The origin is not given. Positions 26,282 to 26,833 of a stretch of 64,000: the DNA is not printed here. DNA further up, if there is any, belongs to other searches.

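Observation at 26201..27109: Tandem array of four paralogous mini-genes upstream of the pilins: signal-anchor + hendecad coiled-coil modules + invariant tail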

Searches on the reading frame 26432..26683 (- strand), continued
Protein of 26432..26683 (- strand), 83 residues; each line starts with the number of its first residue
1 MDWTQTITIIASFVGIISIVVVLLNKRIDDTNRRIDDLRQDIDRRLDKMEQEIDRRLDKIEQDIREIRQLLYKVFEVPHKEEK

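Call 29: search_protein_families(library=pfam, proteins=[P0134, P0139, P0143, P0147, P0177, P0194, P0209, P0211, P0214, P0230], max_evalue=0.01)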
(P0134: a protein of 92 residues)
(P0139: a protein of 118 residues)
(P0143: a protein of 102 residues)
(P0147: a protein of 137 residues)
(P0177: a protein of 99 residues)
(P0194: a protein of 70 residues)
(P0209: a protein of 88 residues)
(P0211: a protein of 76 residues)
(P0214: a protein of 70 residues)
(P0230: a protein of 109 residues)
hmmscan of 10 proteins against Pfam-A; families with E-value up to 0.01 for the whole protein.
P0134 (92 aa): 6 families
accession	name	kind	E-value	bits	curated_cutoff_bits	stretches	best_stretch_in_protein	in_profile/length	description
PF07544.18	Med9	-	5.1e-05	23.7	26.9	1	11-84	3-76/80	RNA polymerase II transcription mediator complex subunit 9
PF24073.1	DUF7365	-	0.0011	19.4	27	1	5-81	12-94/101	Coiled-coil region of unknown function (DUF7365)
PF19111.5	DUF5798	-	0.0038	17.8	27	0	35-88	10-65/89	Family of unknown function (DUF5798)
PF25610.1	HR1_TOCA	-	0.0042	17.8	27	0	25-52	12-39/90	TOCA family HR1 domain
PF05531.17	NPV_P10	-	0.0051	17.7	29.8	1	29-82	14-66/75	Nucleopolyhedrovirus P10 protein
PF15145.11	DUF4577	-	0.0062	17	27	0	4-45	68-109/128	Domain of unknown function (DUF4577)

P0139 (118 aa): 7 families
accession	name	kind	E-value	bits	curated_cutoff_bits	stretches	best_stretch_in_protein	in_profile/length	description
PF20570.3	DUF6779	-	3.6e-05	24.8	28.1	1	73-115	57-99/108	Domain of unknown function (DUF6779)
PF07798.16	CCDC90-like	-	0.0017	18.6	33.5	1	33-96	72-135/175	Coiled-coil domain-containing protein 90-like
PF00038.26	Filament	-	0.0026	17.9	40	1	24-97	208-280/313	Intermediate filament protein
PF13801.11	Metal_resist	-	0.0028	18.2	29.2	0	24-67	36-79/125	Heavy-metal resistance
PF25450.1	Rab11-FIP3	-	0.0036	18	31.9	1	25-100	53-123/125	Rab11-FIP3-like domain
PF07889.17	DUF1664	-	0.0058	17.1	34.6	1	35-104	43-111/124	Protein of unknown function (DUF1664)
PF01442.23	Apolipoprotein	-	0.0069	16.5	90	1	37-101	37-95/190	Apolipoprotein A1/A4/E domain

P0143 (102 aa): 3 families
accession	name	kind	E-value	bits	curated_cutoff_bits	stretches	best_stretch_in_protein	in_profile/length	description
PF10241.14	KxDL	-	0.0048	17.6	27.2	0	23-68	27-72/86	Uncharacterized conserved protein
PF25600.1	TRIM_CC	-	0.0053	17.1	30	1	41-89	3-51/142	TRIM protein coiled-coil region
PF07798.16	CCDC90-like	-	0.0093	16.3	33.5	1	29-80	104-155/175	Coiled-coil domain-containing protein 90-like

P0147 (137 aa): 6 families
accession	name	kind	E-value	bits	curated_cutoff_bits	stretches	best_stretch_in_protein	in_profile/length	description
PF04513.17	Baculo_PEP_C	-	1.5e-08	35.2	38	2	54-124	34-104/140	Baculovirus polyhedron envelope protein, PEP, C terminus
PF23991.1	DUF7310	-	9.7e-06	26.4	40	0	64-129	2-61/83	Coiled-coil region of unknown function (DUF7310)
PF01519.22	DUF16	-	0.00096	20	40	0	25-76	54-101/104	Protein of unknown function DUF16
PF10152.14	CCDC53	-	0.0046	17.8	24.6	0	40-74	17-51/147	Subunit CCDC53 of WASH complex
PF16331.10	TolA_bind_tri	-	0.007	16.9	30.1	0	91-128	1-41/76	TolA binding protein trimerisation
PF02346.21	Vac_Fusion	-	0.0077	16.3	24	0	42-76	5-35/56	Chordopoxvirus multifunctional envelope protein A27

P0177 (99 aa): 0 families

P0194 (70 aa): 1 family
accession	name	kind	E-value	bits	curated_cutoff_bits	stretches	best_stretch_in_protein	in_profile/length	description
PF10241.14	KxDL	-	0.0024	18.6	27.2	1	24-63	28-67/86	Uncharacterized conserved protein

P0209 (88 aa): 2 families
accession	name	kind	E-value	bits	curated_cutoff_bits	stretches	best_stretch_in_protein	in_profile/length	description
PF23268.1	RIN1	-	0.0014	19.3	27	1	25-80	3-58/95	RIN1-like domain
PF01442.23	Apolipoprotein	-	0.0039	17.3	90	1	30-73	41-84/190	Apolipoprotein A1/A4/E domain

P0211 (76 aa): 0 families

P0214 (70 aa): 1 family
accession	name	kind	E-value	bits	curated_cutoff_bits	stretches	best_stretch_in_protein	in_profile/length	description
PF07352.17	Phage_Mu_Gam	-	0.0004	20.8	28.3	1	21-67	15-61/149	Bacteriophage Mu Gam like protein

P0230 (109 aa): 3 families
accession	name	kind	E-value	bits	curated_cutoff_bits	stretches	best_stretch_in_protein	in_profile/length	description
PF01442.23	Apolipoprotein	-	0.00012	22.3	90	1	56-97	42-83/190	Apolipoprotein A1/A4/E domain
PF25600.1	TRIM_CC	-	0.00022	21.6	30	1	26-97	6-77/142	TRIM protein coiled-coil region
PF04513.17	Baculo_PEP_C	-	0.0016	19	38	1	25-91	13-78/140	Baculovirus polyhedron envelope protein, PEP, C terminus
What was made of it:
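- On DUF1640 / CCDC90-like (PF07798): Two distant relatives score 16-19 bits (call 29).
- Tried and rejected: A Pfam scan of ten distant relatives found nothing above the cut-offs (call 29).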

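Call 31: find_homologous_proteins(query=A4, max_evalue=0.001)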
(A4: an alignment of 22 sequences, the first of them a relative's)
Query A4 (22 sequences) (88 aa, profile of the alignment): 913 proteins with E <= 0.001 among 8000 candidates; the best 120 are listed.
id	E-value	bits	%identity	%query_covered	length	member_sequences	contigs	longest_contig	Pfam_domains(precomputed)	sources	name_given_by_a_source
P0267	3.7e-26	109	54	99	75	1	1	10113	-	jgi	-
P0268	4.8e-25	105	37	94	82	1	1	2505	-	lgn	-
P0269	1.1e-24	104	60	97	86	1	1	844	-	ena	-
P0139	9.1e-24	101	36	93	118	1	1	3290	-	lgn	-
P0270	1.1e-23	101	44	99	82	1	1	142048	-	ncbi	-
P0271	3.1e-23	99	61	100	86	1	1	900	-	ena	-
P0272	4.8e-23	99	58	100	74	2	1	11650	-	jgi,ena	-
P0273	5.3e-23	99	50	99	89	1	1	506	-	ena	-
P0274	7.6e-23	98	57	100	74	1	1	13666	-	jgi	-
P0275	6.2e-22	95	49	99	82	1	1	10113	-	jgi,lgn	-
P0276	1.2e-21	94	46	99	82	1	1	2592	-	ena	-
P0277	1.7e-21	94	60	100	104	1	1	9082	-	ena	-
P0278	2.4e-21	93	40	99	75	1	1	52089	-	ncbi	-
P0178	2.5e-21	93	55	93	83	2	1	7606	-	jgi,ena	-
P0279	3.0e-21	93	94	100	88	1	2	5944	-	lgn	-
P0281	3.6e-21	93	43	100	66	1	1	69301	-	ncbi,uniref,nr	ncbi:MAG: hypothetical protein SCARUB_00332 [Candidatus Scalindua rubra]|uniref:Uncharacterized prot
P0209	1.7e-20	91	100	100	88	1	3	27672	PF10805.15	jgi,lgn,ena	-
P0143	1.7e-20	91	44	93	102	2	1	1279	-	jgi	jgi:uncharacterized membrane protein (DUF106 family)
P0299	1.4e-19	88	51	100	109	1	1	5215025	PF04513.18,PF20570.4,PF01442.24,PF06825.18,PF25600.2,PF28533.1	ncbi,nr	ncbi:MAG: hypothetical protein JSW07_19725 [bacterium]|nr:MAG: hypothetical protein JSW07_19725 [bac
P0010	3.8e-19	86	35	89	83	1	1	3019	PF10805.15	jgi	jgi:uncharacterized membrane-anchored protein YhcB (DUF1043 family)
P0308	1.1e-18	85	33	66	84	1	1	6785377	-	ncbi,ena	-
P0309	1.2e-18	85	39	50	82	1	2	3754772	-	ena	-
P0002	1.9e-18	84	31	89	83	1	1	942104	-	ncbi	-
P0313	2.8e-18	84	29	92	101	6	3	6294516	PF01442.24,PF24073.2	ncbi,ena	-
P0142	8.7e-18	82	37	45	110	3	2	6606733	PF27742.1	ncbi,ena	-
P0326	1.3e-17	81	37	45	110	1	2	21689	PF10805.15,PF27742.1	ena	-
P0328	1.7e-17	81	40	45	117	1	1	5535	PF10805.15,PF23991.2,PF27742.1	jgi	-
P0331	2.6e-17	81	31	82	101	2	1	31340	PF04513.18,PF10805.15,PF01442.24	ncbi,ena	-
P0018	2.8e-17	80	28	94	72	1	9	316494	-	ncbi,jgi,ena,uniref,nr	ncbi:hypothetical protein [Thermocrinis jamiesonii]|jgi:hypothetical protein|uniref:hypothetical pro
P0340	5.8e-17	79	29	93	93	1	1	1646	PF10805.15,PF19111.6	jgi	-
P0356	2.5e-16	77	37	45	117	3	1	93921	PF10805.15,PF23991.2,PF27742.1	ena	-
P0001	3.9e-16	77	28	89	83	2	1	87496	-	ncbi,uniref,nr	ncbi:hypothetical protein [Hydrogenobacter hydrogenophilus]|uniref:Uncharacterized protein n=1 Tax=H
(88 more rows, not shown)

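Call 32: find_encoding_contigs(protein=P0142, flank=5000, max_places=2)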
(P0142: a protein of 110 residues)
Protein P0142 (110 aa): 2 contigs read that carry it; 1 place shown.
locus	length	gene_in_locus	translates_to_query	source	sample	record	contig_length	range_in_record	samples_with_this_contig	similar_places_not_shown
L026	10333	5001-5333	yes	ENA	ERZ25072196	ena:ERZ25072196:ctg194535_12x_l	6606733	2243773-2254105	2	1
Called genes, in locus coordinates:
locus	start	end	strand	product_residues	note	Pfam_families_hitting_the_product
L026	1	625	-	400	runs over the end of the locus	PF05721:PhyH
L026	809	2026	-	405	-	PF01408:GFO_IDH_MocA, PF02894:GFO_IDH_MocA_C, PF22725:GFO_IDH_MocA_C3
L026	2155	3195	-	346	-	PF01408:GFO_IDH_MocA, PF22725:GFO_IDH_MocA_C3, PF02894:GFO_IDH_MocA_C (weak)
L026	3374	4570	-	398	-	PF05721:PhyH (weak)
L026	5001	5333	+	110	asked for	PF27742:CTXL_M (faint)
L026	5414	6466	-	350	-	PF00144:Beta-lactamase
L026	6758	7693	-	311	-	PF08240:ADH_N, PF00107:ADH_zinc_N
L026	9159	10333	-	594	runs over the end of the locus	PF02638:GHL10 (weak)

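Call 33: find_encoding_contigs(protein=P0281, flank=5000, max_places=1)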
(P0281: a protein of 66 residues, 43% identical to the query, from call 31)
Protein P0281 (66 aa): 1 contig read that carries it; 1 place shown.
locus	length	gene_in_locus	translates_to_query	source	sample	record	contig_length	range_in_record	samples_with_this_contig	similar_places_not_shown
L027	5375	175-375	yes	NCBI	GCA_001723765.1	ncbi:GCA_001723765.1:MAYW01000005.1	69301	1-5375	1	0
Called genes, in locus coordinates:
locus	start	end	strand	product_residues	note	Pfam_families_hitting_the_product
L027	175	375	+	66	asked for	-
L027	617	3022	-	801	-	PF05226:CHASE2, PF00211:Guanylate_cyc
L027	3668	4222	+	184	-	PF05685:Uma2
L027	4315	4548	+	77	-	-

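Call 34: find_encoding_contigs(protein=P0299, flank=5000, max_places=1)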
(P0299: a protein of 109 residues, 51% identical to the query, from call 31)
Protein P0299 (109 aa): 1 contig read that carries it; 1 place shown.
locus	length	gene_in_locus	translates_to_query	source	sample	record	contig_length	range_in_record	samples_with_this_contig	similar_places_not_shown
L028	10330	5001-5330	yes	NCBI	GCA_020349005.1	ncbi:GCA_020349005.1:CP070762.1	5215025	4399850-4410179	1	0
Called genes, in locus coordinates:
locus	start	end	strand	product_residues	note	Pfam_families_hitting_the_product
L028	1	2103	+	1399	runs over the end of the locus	PF04357:TamB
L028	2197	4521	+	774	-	PF08478:POTRA_1 (faint), PF25282:POTRA1_3_Toc75 (faint), PF07244:POTRA, PF08479:POTRA_2, PF07244:POTRA, PF01103:Omp85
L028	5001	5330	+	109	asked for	PF28533:DUF8429 (weak), PF20570:DUF6779 (weak), PF04513:Baculo_PEP_C (weak), PF01442:Apolipoprotein (faint), PF25600:TRIM_CC (weak), PF06825:HSBP1 (faint)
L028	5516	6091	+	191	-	PF03938:OmpH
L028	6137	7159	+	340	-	PF04613:LpxD, PF21711:DCTN5 (faint), PF25084:LbH_EIF2B, PF00132:Hexapep, PF14602:Hexapep_2 (weak), PF25087:GMPPB_C (weak), PF00132:Hexapep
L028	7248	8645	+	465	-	PF03331:LpxC, PF07977:FabA, PF22817:ApeP-like (weak), PF22818:ApeI-like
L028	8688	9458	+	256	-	PF25084:LbH_EIF2B (faint), PF25087:GMPPB_C (weak), PF00132:Hexapep, PF13720:Acetyltransf_11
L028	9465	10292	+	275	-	PF21948:LplA-B_cat, PF03099:BPL_LplA_LipB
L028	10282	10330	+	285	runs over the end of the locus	PF20230:DUF6588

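Call 35: find_related_loci(query=A3, collection=metagenome_contigs, flank=6000)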
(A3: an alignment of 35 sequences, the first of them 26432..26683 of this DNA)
Query A3 (83 aa) in metagenome_contigs; peptide patterns used: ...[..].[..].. (x = any residue, [..] = any of these).
213 stretches matched a pattern; 29 encode a relative of the query (tblastn E <= 1e-3); 29 distinct loci.
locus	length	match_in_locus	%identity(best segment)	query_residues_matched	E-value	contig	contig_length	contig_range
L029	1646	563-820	69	1-83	7e-36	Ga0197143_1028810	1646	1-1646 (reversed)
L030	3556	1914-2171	66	1-83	8e-35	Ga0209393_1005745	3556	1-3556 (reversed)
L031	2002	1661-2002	66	1-83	7e-33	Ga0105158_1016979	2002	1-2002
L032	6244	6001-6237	64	1-83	1e-32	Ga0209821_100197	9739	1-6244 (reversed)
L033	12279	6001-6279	58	1-83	2e-32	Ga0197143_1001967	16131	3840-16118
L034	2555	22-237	64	1-83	1e-30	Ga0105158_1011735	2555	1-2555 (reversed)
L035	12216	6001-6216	64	1-83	3e-30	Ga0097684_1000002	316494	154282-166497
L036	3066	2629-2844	63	1-83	7e-29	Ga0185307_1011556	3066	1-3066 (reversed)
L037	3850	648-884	59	1-83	2e-28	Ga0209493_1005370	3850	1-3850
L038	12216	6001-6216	61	1-83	1e-27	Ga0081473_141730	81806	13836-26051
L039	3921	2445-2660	61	1-83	1e-27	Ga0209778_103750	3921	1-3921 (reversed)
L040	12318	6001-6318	45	1-81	9e-25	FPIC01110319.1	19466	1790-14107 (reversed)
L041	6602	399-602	55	1-83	2e-24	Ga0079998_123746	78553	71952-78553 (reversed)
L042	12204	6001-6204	55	1-83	2e-24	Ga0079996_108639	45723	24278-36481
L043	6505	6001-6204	55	1-83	2e-24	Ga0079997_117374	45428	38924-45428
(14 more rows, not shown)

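Call 37: search_solved_structures(query=A3, max_evalue=1, show_alignments=2)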
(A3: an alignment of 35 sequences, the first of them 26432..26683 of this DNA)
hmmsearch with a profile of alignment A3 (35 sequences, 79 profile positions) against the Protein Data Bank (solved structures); distinct sequences matched with E-value up to 1: 38.
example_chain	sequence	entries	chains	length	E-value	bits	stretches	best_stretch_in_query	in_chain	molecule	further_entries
2yny_A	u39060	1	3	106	0.03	17.8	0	41-70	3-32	GENERAL CONTROL PROTEIN GCN4, PUTATIVE INNER MEMBRANE PROTEIN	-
9r1o_A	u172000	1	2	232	0.037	17.5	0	13-74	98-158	sc-apCC-6-DPH-NR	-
8qad_A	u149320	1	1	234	0.039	17.4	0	11-72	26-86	sc-apCC-6-LLIA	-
2yo2_A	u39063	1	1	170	0.06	16.8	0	42-69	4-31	GENERAL CONTROL PROTEIN GCN4, PUTATIVE INNER MEMBRANE PROTEIN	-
1zxa_A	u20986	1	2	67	0.086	16.3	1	43-72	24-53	cGMP-dependent protein kinase 1, alpha isozyme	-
8a3k_UNK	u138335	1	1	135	0.09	16.3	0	41-63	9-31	sc-apCC-4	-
7o97_A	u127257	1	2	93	0.1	16.1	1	6-55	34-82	hypothetical protein UY81_C0065G0003 from Candidatus Giovannonibacteria bacterium converte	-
9nze_A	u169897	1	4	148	0.11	16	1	21-67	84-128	De novo designed protein, EPIC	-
9nzg_A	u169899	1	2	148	0.11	16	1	21-67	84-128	De novo designed protein, EPIC Q51N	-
9cuy_c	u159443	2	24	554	0.14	15.7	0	13-69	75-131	Short tail fiber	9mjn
8ims_B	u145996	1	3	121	0.21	15.1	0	31-64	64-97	E3 ubiquitin-protein ligase TRAF7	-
7pty_A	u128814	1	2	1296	0.25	14.9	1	25-73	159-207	Delta-latroinsectotoxin-Lt1a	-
9go9_A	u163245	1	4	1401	0.25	14.8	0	35-77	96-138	Alpha-latrotoxin-Lt1a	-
3j9t_M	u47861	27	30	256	0.27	14.7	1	23-48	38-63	V-type proton ATPase subunit D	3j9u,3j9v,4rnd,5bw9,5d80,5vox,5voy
2lxy_A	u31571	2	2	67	0.38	14.3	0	27-62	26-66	2-mercaptophenol-alpha3C | 4-mercaptophenol-alpha3C protein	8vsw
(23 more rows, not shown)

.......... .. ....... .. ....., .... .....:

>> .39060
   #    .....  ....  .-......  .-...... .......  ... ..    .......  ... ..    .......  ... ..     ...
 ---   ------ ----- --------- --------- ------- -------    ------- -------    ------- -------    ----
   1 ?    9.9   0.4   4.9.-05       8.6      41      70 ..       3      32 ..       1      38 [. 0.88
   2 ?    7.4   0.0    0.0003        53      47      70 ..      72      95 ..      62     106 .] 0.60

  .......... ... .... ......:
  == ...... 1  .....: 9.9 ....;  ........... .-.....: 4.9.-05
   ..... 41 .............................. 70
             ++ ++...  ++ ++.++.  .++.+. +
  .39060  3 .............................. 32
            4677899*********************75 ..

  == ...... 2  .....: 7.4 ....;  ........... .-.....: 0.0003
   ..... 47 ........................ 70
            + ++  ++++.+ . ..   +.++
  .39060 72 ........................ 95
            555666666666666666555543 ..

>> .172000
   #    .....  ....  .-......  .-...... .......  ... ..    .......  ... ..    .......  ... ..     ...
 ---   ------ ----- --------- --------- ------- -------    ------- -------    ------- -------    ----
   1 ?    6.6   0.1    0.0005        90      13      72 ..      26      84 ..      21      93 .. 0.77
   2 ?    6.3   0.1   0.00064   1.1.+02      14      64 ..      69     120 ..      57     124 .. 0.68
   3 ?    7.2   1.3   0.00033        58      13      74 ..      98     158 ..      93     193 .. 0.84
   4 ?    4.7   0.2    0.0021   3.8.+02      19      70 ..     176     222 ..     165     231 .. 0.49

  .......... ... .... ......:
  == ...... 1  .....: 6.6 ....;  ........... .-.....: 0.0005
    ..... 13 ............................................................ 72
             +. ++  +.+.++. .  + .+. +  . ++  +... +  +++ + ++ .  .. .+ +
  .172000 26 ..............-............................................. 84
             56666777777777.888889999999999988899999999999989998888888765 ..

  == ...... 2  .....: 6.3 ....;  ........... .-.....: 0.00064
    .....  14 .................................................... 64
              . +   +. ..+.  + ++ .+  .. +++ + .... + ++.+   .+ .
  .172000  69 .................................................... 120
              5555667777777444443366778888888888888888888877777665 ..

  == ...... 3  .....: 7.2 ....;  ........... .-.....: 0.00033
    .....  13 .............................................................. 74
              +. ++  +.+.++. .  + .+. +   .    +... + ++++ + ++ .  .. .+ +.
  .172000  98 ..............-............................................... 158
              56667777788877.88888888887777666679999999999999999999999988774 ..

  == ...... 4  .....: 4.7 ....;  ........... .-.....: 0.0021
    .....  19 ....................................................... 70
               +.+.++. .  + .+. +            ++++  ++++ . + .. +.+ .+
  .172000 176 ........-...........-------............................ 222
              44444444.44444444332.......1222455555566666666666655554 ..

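Call 40: find_encoding_contigs(protein=P0270, flank=5000, max_places=1)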
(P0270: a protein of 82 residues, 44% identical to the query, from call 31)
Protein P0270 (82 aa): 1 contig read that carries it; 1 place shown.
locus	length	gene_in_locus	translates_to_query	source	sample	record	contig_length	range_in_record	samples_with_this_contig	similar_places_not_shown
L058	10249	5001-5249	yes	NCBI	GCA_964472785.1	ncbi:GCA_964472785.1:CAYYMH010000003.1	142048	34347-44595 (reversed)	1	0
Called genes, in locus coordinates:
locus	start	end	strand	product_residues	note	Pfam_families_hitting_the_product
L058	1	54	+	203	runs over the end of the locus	PF01134:GIDA (faint), PF00890:FAD_binding_2 (weak), PF12831:FAD_oxidored, PF13450:NAD_binding_8 (weak)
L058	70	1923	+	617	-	PF00037:Fer4, PF12837:Fer4_6 (weak), PF12838:Fer4_7, PF13187:Fer4_9 (weak), PF13237:Fer4_10 (weak), PF14697:Fer4_21, PF25160:LdpA_Fe-S-bd (weak), PF02662:FlpD, +2 more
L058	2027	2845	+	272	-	-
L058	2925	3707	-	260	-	-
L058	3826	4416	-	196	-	PF13302:Acetyltransf_3 (weak), PF13420:Acetyltransf_4, PF00583:Acetyltransf_1, PF13673:Acetyltransf_10 (weak), PF13508:Acetyltransf_7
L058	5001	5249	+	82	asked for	-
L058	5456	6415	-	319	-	-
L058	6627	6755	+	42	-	PF09723:Zn_ribbon_8 (weak)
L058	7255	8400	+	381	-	PF01855:POR_N, PF17147:PFOR_II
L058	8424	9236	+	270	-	PF02775:TPP_enzyme_C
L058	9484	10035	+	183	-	PF01558:POR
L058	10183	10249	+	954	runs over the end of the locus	PF08335:GlnD_UR_UTase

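Call 41: find_encoding_contigs(protein=P0308, flank=5000, max_places=1)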
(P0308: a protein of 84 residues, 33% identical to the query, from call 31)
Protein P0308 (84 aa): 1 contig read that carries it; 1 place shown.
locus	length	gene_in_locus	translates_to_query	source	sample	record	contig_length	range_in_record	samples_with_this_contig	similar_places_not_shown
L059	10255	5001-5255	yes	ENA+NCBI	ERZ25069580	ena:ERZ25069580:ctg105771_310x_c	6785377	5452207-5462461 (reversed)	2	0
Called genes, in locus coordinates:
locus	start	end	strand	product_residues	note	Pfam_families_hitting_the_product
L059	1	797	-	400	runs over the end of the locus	PF05721:PhyH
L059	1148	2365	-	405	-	PF01408:GFO_IDH_MocA, PF02894:GFO_IDH_MocA_C, PF22725:GFO_IDH_MocA_C3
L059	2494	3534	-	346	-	PF01408:GFO_IDH_MocA, PF22725:GFO_IDH_MocA_C3, PF02894:GFO_IDH_MocA_C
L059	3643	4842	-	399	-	PF05721:PhyH (weak)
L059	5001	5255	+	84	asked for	-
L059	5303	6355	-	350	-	PF00144:Beta-lactamase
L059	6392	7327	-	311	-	PF08240:ADH_N, PF16912:Glu_dehyd_C (weak), PF00107:ADH_zinc_N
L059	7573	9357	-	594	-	PF02638:GHL10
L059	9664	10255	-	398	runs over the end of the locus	PF02012:BNR (faint), PF13088:BNR_2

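Call 42: find_encoding_contigs(protein=P0309, flank=5000, max_places=1)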
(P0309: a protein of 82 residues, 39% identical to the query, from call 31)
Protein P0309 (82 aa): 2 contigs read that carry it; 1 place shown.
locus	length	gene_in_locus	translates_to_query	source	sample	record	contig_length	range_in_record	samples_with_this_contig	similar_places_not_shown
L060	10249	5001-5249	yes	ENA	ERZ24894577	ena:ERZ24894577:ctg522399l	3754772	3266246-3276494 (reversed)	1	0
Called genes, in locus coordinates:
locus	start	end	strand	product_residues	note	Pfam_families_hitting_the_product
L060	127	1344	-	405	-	PF01408:GFO_IDH_MocA, PF02894:GFO_IDH_MocA_C, PF22725:GFO_IDH_MocA_C3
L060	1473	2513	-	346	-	PF01408:GFO_IDH_MocA, PF22725:GFO_IDH_MocA_C3, PF02894:GFO_IDH_MocA_C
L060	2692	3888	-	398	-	PF05721:PhyH (faint)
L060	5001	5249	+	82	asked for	-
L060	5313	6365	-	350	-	PF00144:Beta-lactamase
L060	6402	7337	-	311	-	PF08240:ADH_N, PF00107:ADH_zinc_N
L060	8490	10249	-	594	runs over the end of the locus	PF02638:GHL10 (weak)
